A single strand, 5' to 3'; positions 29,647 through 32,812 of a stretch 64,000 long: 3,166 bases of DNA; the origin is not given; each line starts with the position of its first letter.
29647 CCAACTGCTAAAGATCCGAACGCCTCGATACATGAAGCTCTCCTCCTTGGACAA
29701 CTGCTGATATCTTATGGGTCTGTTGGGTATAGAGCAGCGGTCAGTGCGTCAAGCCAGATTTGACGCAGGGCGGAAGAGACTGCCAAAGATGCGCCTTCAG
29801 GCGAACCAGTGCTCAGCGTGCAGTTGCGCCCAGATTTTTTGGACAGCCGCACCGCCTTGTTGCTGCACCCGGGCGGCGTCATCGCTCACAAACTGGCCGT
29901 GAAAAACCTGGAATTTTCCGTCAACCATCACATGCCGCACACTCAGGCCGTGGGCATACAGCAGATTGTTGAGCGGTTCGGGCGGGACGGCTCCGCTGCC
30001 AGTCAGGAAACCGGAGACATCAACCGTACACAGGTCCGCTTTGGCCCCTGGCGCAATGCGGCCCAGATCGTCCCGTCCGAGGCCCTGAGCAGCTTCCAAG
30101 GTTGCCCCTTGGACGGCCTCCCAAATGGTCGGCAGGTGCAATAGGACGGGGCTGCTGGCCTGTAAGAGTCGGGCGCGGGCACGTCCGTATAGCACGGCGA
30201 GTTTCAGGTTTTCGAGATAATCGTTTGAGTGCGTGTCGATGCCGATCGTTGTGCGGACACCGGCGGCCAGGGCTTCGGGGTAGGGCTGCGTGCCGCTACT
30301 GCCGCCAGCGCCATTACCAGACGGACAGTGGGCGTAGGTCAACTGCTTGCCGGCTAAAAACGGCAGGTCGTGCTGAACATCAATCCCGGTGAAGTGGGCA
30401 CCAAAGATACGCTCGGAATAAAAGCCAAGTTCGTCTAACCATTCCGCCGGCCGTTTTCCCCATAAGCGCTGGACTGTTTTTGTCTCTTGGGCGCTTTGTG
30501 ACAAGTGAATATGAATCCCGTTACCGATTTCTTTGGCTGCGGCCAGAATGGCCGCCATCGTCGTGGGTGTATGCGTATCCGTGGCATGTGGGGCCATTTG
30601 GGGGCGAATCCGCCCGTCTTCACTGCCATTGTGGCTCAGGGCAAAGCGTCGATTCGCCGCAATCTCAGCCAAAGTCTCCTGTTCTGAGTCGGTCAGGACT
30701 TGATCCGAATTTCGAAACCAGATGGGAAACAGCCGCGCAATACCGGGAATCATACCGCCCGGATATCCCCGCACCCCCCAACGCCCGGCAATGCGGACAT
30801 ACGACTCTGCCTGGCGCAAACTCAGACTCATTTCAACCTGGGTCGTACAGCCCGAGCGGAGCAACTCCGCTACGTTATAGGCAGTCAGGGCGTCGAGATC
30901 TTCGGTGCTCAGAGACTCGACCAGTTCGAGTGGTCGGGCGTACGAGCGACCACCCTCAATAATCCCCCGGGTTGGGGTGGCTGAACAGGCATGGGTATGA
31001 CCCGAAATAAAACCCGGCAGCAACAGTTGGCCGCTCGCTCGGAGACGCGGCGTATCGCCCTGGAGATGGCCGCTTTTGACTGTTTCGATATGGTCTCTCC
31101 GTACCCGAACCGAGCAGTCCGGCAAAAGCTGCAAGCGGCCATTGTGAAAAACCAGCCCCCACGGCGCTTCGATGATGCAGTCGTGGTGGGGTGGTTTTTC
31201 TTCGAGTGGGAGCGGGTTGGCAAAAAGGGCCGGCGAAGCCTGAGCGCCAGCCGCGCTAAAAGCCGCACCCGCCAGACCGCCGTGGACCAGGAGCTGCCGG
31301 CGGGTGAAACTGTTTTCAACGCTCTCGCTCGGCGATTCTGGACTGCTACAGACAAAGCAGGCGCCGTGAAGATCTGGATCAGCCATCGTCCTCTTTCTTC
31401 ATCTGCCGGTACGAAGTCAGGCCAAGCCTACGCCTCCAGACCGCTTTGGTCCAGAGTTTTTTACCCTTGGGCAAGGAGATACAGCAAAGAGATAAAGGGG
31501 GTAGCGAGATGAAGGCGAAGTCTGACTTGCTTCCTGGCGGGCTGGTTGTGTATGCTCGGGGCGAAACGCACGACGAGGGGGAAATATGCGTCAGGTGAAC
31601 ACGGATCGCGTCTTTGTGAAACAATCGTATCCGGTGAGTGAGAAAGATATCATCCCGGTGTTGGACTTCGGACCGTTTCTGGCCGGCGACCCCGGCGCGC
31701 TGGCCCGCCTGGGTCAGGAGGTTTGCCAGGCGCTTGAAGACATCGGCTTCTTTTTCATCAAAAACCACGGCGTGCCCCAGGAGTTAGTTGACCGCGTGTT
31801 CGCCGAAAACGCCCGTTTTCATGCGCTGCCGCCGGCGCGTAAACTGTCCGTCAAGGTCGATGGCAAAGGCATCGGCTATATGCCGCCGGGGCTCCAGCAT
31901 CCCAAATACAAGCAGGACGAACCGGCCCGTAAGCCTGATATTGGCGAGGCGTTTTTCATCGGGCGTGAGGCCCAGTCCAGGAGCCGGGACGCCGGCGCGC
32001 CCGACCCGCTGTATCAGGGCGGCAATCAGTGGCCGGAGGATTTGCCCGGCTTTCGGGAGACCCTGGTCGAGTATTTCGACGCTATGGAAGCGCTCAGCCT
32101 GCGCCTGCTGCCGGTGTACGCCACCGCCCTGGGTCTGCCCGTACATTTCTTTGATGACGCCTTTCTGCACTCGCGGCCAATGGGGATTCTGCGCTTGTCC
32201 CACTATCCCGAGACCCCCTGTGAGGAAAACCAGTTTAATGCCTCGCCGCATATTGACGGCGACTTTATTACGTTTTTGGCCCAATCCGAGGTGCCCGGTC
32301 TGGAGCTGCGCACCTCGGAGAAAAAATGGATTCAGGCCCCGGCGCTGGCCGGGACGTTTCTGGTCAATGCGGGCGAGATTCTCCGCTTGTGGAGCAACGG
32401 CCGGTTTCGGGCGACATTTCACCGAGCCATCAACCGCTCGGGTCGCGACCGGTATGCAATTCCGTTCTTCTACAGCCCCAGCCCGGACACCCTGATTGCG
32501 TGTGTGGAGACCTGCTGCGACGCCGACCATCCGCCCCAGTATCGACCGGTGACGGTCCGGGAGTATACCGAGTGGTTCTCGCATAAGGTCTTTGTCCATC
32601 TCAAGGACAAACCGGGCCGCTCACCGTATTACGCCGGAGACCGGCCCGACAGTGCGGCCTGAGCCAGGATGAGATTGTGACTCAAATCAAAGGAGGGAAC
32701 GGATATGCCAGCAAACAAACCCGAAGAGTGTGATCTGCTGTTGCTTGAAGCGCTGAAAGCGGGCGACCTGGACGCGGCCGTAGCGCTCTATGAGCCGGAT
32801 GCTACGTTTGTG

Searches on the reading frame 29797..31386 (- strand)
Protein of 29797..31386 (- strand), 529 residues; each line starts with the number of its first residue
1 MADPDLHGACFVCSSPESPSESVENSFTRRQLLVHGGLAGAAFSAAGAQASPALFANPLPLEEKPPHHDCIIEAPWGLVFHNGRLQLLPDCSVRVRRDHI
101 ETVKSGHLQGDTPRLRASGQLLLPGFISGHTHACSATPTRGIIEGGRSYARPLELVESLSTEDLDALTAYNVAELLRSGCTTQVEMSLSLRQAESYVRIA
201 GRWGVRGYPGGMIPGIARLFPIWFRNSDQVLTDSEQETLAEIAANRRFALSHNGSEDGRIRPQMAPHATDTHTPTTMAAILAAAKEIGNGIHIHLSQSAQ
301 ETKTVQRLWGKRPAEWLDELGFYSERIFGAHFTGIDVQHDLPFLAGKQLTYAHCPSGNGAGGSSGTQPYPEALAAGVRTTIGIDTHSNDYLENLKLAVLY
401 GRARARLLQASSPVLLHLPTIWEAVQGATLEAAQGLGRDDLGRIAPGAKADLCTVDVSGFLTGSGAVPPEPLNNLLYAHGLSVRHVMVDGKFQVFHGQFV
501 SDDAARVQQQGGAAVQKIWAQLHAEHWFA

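Call 41: search_protein_families(library=pfam, proteins=[window:29797-31386:-], max_evalue=0.00001)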
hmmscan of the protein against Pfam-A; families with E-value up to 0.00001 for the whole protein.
window:29797-31386:- (529 aa): 2 families
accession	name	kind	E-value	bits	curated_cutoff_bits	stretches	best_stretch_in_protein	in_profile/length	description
PF01979.26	Amidohydro_1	-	3e-32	112.7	25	1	122-491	2-343/345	Amidohydrolase family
PF07969.17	Amidohydro_3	-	3.7e-11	43.6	29.7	1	160-492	153-470/472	Amidohydrolase family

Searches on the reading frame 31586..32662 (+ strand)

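Call 41: search_protein_families(library=pfam, proteins=[window:31586-32662:+], max_evalue=0.00001)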
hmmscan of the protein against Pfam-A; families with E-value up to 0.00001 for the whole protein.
window:31586-32662:+ (358 aa): 2 families
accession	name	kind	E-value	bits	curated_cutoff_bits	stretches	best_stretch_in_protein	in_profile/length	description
PF03171.26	2OG-FeII_Oxy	-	4.5e-22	78.7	23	1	201-298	4-101/101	2OG-Fe(II) oxygenase superfamily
PF14226.12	DIOX_N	-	1.4e-21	77.7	27.3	1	23-151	1-116/117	non-haem dioxygenase in morphine synthesis N-terminal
